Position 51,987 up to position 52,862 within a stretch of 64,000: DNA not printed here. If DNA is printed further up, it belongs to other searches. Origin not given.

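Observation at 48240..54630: tRNA-flanked accessory island: MNT/HEPN-like pair, a 612-aa multi-nucleotidyltransferase protein and a tandem array of four paralogous small proteins of unknown family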

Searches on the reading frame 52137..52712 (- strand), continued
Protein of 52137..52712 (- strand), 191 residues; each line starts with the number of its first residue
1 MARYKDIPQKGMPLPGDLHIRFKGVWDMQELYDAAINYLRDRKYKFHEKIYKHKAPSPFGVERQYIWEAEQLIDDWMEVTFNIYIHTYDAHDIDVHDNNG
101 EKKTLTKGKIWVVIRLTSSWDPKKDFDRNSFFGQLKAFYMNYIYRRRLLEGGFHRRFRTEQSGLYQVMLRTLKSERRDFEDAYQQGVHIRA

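Call 91: find_related_loci(query=A2, collection=metagenome_contigs, flank=8000)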
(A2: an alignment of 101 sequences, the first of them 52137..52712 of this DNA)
Query A2 (191 aa) in metagenome_contigs; peptide patterns used: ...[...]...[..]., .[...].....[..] (x = any residue, [..] = any of these).
76 stretches matched a pattern; 47 encode a relative of the query (tblastn E <= 1e-3); 47 distinct loci.
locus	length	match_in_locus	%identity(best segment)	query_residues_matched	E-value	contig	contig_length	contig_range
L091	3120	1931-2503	100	1-191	2e-135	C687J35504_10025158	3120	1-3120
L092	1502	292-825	47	9-188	1e-57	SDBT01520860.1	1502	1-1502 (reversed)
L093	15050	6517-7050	49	11-190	3e-54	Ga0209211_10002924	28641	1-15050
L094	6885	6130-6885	46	7-188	6e-54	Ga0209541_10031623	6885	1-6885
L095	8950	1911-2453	46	9-191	8e-53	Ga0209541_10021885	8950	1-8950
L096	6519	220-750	47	13-190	5e-51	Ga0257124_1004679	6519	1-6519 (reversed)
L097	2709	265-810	48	7-190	8e-51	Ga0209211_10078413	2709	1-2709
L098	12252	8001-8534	43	12-191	2e-50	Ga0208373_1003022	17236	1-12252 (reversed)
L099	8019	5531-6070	46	7-188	5e-50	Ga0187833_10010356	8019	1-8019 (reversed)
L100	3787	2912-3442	47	13-190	4e-50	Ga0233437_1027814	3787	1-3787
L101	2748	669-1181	47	18-188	1e-49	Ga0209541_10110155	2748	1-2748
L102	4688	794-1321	48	10-188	3e-49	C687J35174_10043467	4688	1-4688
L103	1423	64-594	45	12-190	1e-50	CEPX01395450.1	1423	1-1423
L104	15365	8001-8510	47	18-188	1e-48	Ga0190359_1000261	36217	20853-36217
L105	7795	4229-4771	43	9-191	1e-48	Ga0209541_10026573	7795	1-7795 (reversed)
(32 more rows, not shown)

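Call 106: search_protein_families(library=ncbifam, alignment_id=A4, max_evalue=0.01)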
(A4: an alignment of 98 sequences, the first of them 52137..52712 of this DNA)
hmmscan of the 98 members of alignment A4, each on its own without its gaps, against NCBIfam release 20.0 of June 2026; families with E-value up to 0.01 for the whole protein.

A. member 1, window:52137-52712:- (191 aa): 0 families

B. families by the number of members that match (of 98 scanned): 1 family
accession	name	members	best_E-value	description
NF041942.1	DVU2496_dom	1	0.0041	DVU_2496 family lipoprotein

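Call 107: search_protein_families(library=padloc, alignment_id=A4, max_evalue=0.01)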
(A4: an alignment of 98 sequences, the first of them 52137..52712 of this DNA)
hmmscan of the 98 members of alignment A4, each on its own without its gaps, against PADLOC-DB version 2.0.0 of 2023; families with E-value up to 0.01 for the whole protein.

A. member 1, window:52137-52712:- (191 aa): 0 families

B. families by the number of members that match (of 98 scanned): 7 families
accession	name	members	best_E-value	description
PDLC01993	RtcR--CARF_AAA_HTH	1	0.00012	-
PDLC04278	PDC-M02A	1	0.0013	-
PDLC04097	HerA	1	0.0015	-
PDLC00556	JetD2|JetD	1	0.0026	DUF2220; DUF3322; DUF2399 domain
PDLC04812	PDC-S02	1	0.0038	-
PDLC01393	Cas7f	1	0.0044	CAS-I-F; effector_G7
PDLC02132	Csn2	1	0.0049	-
